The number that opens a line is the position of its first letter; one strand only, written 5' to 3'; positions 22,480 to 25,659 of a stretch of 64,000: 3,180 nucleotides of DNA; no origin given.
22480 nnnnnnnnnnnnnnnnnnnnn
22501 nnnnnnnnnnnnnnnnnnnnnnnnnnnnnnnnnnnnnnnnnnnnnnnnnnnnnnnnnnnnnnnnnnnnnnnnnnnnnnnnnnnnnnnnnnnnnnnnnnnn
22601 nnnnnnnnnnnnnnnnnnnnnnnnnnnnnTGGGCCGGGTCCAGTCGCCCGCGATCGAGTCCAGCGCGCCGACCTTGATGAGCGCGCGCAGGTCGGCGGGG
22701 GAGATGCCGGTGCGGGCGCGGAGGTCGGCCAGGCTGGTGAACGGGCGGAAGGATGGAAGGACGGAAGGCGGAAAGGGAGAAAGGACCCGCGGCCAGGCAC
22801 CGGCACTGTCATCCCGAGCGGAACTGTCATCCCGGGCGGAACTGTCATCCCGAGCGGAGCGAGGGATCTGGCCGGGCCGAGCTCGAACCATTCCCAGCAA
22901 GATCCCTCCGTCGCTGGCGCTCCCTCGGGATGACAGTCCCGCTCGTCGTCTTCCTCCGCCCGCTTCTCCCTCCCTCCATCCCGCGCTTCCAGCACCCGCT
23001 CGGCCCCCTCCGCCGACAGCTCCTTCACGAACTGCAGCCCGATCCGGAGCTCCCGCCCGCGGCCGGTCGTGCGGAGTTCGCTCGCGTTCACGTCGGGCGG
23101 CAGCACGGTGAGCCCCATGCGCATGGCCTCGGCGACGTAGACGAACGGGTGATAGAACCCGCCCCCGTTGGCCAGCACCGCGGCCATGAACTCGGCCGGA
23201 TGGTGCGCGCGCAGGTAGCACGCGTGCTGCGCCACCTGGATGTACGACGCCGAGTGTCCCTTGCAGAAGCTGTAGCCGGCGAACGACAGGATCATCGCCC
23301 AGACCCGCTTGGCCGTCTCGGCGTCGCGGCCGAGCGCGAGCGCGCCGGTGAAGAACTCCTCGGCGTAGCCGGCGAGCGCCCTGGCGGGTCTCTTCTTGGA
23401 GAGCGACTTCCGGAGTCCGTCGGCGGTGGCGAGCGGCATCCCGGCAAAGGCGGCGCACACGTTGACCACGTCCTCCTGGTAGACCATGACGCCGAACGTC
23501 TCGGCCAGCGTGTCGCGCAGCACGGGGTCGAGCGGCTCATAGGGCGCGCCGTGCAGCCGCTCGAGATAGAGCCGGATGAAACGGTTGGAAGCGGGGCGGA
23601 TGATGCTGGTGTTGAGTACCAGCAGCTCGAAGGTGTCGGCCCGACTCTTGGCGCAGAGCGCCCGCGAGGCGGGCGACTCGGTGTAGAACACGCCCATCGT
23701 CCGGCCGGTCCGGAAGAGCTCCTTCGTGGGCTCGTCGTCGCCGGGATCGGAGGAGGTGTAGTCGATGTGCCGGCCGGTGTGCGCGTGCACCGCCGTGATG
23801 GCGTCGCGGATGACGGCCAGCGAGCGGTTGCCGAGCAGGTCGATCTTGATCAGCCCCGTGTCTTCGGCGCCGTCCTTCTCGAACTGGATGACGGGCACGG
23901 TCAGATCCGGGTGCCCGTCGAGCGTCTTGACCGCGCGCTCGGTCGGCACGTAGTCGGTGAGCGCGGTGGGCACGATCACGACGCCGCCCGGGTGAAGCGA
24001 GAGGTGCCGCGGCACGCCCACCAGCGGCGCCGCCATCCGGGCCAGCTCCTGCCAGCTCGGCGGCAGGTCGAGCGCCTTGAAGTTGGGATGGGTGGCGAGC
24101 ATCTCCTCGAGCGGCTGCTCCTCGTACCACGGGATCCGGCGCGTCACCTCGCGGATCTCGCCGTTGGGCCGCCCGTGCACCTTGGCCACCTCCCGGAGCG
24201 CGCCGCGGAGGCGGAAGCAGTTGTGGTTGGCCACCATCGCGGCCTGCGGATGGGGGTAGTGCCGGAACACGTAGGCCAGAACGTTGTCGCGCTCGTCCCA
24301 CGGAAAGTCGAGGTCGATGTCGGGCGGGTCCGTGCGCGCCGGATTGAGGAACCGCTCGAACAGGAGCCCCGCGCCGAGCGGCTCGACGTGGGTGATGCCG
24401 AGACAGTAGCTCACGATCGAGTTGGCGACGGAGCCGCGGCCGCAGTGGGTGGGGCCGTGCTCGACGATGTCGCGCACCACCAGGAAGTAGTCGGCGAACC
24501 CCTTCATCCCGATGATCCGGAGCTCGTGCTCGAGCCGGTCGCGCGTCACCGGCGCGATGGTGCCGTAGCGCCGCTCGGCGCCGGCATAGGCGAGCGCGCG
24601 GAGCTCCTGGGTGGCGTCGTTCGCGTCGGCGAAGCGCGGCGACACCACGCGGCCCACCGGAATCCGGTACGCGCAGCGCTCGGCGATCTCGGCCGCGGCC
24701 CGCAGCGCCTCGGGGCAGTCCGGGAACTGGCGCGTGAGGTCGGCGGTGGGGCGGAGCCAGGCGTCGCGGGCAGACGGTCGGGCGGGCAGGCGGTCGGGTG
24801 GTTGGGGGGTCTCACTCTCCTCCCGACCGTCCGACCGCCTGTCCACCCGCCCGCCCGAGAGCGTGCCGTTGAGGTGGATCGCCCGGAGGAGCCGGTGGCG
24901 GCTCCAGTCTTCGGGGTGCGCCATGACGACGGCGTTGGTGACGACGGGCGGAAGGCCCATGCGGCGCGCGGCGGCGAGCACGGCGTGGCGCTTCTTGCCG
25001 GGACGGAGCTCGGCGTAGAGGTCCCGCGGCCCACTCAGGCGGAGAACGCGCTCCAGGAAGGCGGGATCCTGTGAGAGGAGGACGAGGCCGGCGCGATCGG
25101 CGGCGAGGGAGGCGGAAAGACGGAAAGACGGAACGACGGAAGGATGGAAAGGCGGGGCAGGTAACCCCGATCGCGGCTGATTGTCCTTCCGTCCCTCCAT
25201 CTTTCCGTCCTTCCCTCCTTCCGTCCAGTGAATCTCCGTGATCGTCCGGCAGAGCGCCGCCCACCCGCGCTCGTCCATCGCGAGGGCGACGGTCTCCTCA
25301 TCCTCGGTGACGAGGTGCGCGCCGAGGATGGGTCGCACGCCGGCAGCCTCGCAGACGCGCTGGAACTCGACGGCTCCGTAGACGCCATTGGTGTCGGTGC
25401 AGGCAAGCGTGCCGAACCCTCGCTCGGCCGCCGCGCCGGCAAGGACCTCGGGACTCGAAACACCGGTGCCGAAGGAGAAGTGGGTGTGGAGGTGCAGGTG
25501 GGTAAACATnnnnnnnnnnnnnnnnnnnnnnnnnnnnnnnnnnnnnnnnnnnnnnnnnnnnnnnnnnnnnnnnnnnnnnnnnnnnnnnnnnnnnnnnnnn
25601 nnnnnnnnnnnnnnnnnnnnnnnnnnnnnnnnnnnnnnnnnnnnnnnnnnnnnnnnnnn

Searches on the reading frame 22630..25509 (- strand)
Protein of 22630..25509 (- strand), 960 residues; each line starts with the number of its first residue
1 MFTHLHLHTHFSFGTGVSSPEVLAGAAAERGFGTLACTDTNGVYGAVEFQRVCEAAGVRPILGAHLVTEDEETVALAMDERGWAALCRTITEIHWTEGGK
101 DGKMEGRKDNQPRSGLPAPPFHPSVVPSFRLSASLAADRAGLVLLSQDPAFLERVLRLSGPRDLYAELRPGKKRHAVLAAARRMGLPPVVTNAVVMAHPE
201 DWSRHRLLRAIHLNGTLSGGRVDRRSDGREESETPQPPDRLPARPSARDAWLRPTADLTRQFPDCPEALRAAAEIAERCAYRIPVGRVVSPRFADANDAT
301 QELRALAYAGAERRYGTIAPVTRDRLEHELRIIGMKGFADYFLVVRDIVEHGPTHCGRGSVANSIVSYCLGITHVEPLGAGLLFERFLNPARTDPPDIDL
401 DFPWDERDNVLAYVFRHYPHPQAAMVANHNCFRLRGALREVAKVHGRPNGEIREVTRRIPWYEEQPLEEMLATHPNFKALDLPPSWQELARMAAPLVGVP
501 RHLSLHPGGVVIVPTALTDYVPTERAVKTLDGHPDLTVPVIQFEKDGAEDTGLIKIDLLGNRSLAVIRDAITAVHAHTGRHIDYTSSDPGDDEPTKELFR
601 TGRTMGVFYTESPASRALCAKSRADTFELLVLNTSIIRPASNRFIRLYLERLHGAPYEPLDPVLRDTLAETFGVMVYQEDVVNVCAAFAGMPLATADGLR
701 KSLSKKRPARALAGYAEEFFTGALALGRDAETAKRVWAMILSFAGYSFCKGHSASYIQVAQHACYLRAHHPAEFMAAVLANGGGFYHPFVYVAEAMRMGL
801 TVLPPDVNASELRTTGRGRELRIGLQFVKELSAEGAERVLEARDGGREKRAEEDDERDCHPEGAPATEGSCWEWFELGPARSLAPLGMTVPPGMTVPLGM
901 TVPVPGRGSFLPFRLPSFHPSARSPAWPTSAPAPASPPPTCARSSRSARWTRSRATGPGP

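Call 13: search_protein_families(library=pfam, proteins=[window:22630-25509:-], max_evalue=0.01)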
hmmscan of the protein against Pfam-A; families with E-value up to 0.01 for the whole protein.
window:22630-25509:- (960 aa): 4 families
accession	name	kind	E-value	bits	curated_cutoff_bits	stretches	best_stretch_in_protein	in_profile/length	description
PF07733.18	DNA_pol3_alpha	-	9.5e-67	225.8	23.9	1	301-560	1-260/260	Bacterial DNA polymerase III alpha NTPase domain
PF17657.6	DNA_pol3_finger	-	1e-29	103.5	22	1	564-724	2-163/166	Bacterial DNA polymerase III alpha subunit finger domain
PF02811.25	PHP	-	1.6e-16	61.5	26.4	1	4-98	1-99/164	PHP domain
PF14579.12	HHH_6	-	3.6e-08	33.9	25.6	1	799-846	1-49/90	Helix-hairpin-helix motif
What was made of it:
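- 22627..25509 (-): dnaE2-type error-prone Pol III alpha homologue. Pfam PHP, DNA_pol3_alpha, finger and HHH_6 domains (call 13).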

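Call 15: find_related_loci(query=window:22630-25509:-, collection=genome_contigs, flank=3000)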
Query window:22630-25509:- (960 aa) in genome_contigs; peptide patterns used: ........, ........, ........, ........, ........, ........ (x = any residue, [..] = any of these).
599 stretches matched a pattern (row limit reached: there are more); 590 encode a relative of the query (tblastn E <= 1e-3); the best 80 are kept; 79 distinct loci.
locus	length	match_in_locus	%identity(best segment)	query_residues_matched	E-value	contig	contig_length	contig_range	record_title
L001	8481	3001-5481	93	1-844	0e+0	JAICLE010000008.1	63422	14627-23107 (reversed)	MAG: Gemmatimonadales bacterium isolate GZL_HY_2_bin.118 k141_1033021_length_63422_cov_30.2399, whole genome shotgun seq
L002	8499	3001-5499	84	3-844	0e+0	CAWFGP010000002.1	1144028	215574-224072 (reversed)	MAG: uncultured Gemmatimonadales bacterium isolate MFD04944.bin.1.216 genome assembly, contig: contig_16001, whole genom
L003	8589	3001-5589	82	3-849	0e+0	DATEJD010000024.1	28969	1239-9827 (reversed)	MAG TPA_asm: Gemmatimonadales bacterium isolate SMAG_U8855 k141_1152941, whole genome shotgun sequence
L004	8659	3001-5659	82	1-958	0e+0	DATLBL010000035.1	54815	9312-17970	MAG TPA_asm: Gemmatimonadales bacterium isolate SMAG_U14297 k141_6780347, whole genome shotgun sequence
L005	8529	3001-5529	82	4-850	0e+0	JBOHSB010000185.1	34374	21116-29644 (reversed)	MAG: Gemmatimonadales bacterium isolate TC-S_metawrap_bin.265 k127_1854843, whole genome shotgun sequence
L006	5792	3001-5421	79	3-846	0e+0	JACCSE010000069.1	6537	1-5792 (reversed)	MAG: Gemmatimonadales bacterium isolate MGR_bin40 SD2897-2912_k127_6063103, whole genome shotgun sequence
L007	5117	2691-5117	78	4-844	0e+0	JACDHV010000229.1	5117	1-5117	MAG: Gemmatimonadales bacterium isolate MGR_bin447 SD2911_NODE_5560_length_5117_cov_1.414830, whole genome shotgun seque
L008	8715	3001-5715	71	1-937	0e+0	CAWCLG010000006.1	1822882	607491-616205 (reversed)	MAG: uncultured Gemmatimonadales bacterium isolate MFD03602.bin.2.71 genome assembly, contig: contig_4753, whole genome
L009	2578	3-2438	80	2-843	0e+0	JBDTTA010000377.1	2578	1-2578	MAG: Gemmatimonadales bacterium isolate cluster3_bin.285 NODE_282380_length_2578_cov_11.561237, whole genome shotgun seq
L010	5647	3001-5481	76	1-845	0e+0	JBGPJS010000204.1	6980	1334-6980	MAG: Gemmatimonadota bacterium isolate OBJ_0618_7090110_303 k141_2036073_length_6980_cov_11.0000, whole genome shotgun s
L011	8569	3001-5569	84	2-854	0e+0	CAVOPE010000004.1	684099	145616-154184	MAG: uncultured Gemmatimonadales bacterium isolate MFD00392.bin.1.345 genome assembly, contig: contig_4081, whole genome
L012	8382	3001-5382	74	1-843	0e+0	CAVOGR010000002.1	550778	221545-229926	MAG: uncultured Gemmatimonadales bacterium isolate MFD09779.bin.2.16 genome assembly, contig: contig_2631, whole genome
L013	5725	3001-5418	72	1-843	0e+0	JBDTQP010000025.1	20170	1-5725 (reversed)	MAG: Gemmatimonadota bacterium isolate cluster3_bin.224 NODE_9335_length_20170_cov_8.180512, whole genome shotgun sequen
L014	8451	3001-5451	84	4-853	0e+0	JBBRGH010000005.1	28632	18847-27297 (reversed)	MAG: Gemmatimonadales bacterium isolate Co_metawrap_2612 Cmw_2612_k141_12786457_length_28632_cov_7.0000, whole genome sh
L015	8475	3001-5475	73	1-843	0e+0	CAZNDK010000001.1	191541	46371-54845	MAG TPA_asm: uncultured Gemmatimonadaceae bacterium isolate SRP292972_co2_152 genome assembly, contig: NODE_51_length_19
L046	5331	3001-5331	61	2-823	0e+0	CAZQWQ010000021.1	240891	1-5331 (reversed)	MAG TPA_asm: uncultured Gemmatimonadaceae bacterium isolate binchicken_co165_283 genome assembly, contig: k141_2456896,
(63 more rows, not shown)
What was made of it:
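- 22627..25509 (-): 590 relatives found; the closest are Gemmatimonadales at up to 93% identity (call 15).
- The closest dnaE2 relatives are Gemmatimonadales MAGs (call 15).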

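Call 44: search_dna_similar(query=window:22630-25509:-, collection=plasmids, mode=protein, max_rows=10)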
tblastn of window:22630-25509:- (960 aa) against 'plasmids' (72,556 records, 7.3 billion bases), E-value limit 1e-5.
Records with a match: 2265; places in all: 2394; records where one place covers at least 80% of the query: 257.
Best place of each record, by identity: <60% 2265.
By first word of the organism name: Klebsiella 347; Escherichia 230; Burkholderia 151; Acinetobacter 150; Streptomyces 149; Rhizobium 148; Ralstonia 136; Agrobacterium 130; Enterobacter 93; Yersinia 63; and 168 more.
By predicted mobility (MOB-suite, as given by PLSDB): non-mobilizable 1474; conjugative 449; mobilizable 342.
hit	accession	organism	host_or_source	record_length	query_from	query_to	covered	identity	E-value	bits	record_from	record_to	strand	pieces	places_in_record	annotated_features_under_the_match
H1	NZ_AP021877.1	Desulfosarcina ovata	-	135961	12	840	86%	43.5%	2e-175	574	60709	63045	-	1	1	DNA polymerase III subunit alpha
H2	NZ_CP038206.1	Paracoccus pantotrophus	single cell,soil associated with ...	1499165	12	831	85%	32.3%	1e-75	280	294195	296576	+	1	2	none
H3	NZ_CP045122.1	Rubrobacter marinus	single pure culture,marine sediment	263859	12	840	83%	33.1%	5e-67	283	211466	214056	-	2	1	dnaE: DNA polymerase III subunit alpha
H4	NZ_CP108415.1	Streptomyces sp. NBC_01298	-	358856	12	840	86%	31.6%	3e-82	300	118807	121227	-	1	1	error-prone DNA polymerase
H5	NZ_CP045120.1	Rubrobacter tropicus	single pure culture,marine sediment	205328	12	840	86%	31.5%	7e-69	259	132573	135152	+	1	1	DNA polymerase III subunit alpha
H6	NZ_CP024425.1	Paracoccus yeei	Homo sapiens,single cell,skin swab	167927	12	839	86%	31.4%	6e-79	290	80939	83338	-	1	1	error-prone DNA polymerase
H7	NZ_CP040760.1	Paracoccus liaowanqingii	Tibetan antelope,cell culture,feces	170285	12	840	86%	31.4%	1e-73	274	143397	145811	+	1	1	error-prone DNA polymerase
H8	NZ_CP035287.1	Paracoccus versutus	whole organism,soil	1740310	12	831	85%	31.7%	2e-74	276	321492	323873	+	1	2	none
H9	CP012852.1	Persicobacter sp. JZB09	cell culture,soil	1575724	51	840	82%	32.9%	7e-104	364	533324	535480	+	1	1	none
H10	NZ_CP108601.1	Streptomyces sp. NBC_01176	-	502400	12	840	86%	31.3%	7e-74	274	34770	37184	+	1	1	error-prone DNA polymerase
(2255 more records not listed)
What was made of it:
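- Tried and rejected: A plasmid collection search for a Gemmatimonadota replicon carrying the cassette: none found (call 44).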

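Call 56: search_protein_families(library=pfam, proteins=[L046:1784-2947:+], max_evalue=0.01)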
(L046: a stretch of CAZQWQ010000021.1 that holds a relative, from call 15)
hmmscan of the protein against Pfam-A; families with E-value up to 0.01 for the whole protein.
L046:1784-2947:+ (388 aa): 2 families
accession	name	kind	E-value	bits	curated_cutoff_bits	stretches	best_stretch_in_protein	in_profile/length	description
PF00817.25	IMS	-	3.2e-30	105.4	23.2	1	13-159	6-147/148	impB/mucB/samB family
PF11799.13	IMS_C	-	2.2e-09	38.1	20.7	1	252-341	7-99/109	impB/mucB/samB family C-terminal domain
